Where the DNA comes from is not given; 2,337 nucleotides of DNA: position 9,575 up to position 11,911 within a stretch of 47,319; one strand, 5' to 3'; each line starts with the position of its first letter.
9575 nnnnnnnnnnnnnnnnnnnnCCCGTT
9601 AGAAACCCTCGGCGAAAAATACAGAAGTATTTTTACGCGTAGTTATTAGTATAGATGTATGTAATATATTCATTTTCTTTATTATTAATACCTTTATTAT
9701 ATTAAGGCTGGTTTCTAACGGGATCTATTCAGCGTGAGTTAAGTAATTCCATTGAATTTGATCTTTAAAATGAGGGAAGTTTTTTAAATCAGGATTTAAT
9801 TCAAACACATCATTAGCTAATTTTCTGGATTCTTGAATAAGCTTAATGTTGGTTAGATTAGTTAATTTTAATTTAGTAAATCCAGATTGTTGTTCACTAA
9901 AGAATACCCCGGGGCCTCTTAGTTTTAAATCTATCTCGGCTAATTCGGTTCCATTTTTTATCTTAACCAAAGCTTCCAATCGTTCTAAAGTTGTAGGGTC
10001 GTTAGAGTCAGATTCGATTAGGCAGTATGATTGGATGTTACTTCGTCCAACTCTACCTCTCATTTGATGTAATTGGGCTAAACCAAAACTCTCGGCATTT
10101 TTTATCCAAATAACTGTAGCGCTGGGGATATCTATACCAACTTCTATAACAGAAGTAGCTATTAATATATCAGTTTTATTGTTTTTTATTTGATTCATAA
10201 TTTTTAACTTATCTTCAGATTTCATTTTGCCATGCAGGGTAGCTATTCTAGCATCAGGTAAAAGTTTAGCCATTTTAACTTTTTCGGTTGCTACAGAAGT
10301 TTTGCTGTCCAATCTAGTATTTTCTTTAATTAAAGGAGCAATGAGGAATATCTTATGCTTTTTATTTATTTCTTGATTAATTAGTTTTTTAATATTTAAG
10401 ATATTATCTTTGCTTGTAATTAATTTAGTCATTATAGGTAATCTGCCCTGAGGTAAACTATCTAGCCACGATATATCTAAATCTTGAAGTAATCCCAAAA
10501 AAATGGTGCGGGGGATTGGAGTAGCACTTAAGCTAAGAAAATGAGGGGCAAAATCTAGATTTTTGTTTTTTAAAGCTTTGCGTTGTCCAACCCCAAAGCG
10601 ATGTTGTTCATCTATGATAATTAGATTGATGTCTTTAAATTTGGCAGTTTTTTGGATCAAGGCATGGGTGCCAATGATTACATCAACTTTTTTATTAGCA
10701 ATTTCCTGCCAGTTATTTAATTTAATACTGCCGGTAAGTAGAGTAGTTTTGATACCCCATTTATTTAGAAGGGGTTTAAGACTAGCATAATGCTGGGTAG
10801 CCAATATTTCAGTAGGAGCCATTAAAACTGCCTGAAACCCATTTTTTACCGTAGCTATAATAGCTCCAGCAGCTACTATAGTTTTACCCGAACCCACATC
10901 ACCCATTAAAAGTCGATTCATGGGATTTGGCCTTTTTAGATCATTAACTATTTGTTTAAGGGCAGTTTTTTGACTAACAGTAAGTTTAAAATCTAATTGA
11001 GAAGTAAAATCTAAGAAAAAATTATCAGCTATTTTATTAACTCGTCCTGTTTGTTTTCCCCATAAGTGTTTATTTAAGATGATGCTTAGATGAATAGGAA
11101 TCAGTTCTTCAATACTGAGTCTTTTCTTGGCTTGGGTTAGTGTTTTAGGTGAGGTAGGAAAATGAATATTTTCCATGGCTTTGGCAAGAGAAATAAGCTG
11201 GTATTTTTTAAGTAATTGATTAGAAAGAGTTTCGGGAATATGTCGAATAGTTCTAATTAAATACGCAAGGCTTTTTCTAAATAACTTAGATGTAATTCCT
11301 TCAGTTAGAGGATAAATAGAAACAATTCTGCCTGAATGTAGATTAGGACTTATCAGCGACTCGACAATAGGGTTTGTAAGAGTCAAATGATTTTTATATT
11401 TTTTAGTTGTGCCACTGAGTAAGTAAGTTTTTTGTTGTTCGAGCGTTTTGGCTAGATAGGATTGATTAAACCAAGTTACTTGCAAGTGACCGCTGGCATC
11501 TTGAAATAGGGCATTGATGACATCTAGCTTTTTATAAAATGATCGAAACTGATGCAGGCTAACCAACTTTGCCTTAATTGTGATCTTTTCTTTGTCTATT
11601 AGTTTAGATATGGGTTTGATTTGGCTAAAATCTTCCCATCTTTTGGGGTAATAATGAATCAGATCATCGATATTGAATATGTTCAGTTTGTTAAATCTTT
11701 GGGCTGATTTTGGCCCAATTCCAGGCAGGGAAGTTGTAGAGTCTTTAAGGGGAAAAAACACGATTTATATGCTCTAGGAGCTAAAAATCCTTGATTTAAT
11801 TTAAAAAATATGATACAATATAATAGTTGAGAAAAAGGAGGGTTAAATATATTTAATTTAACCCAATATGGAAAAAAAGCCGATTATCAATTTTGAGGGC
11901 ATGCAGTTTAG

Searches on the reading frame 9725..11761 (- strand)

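Call 87: search_protein_families(library=pfam, proteins=[window:9725-11761:-], max_evalue=0.0001)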
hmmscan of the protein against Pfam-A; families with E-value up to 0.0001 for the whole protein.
window:9725-11761:- (678 aa): 6 families
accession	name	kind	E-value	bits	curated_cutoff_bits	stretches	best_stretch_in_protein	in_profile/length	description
PF17191.10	RecG_wedge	-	1.7e-28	99.7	23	1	14-166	7-156/162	RecG wedge domain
PF00270.35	DEAD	-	8.2e-25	87.9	26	1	264-418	4-162/167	DEAD/DEAH box helicase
PF00271.37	Helicase_C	-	3.9e-20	72.6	23.5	1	465-574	12-109/110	Helicase conserved C-terminal domain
PF04851.21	ResIII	-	1.9e-13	51.1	22.5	1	258-415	2-162/164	Type III restriction enzyme, res subunit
PF19833.4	RecG_dom3_C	-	4.1e-07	30.4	26.8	1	603-660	3-62/87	ATP-dependent DNA helicase RecG, domain 3, C-terminal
PF22590.2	Cas3-like_C_2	-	1.2e-05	26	27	1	502-574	28-104/106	CRISPR-associated nuclease/helicase Cas3, C-terminal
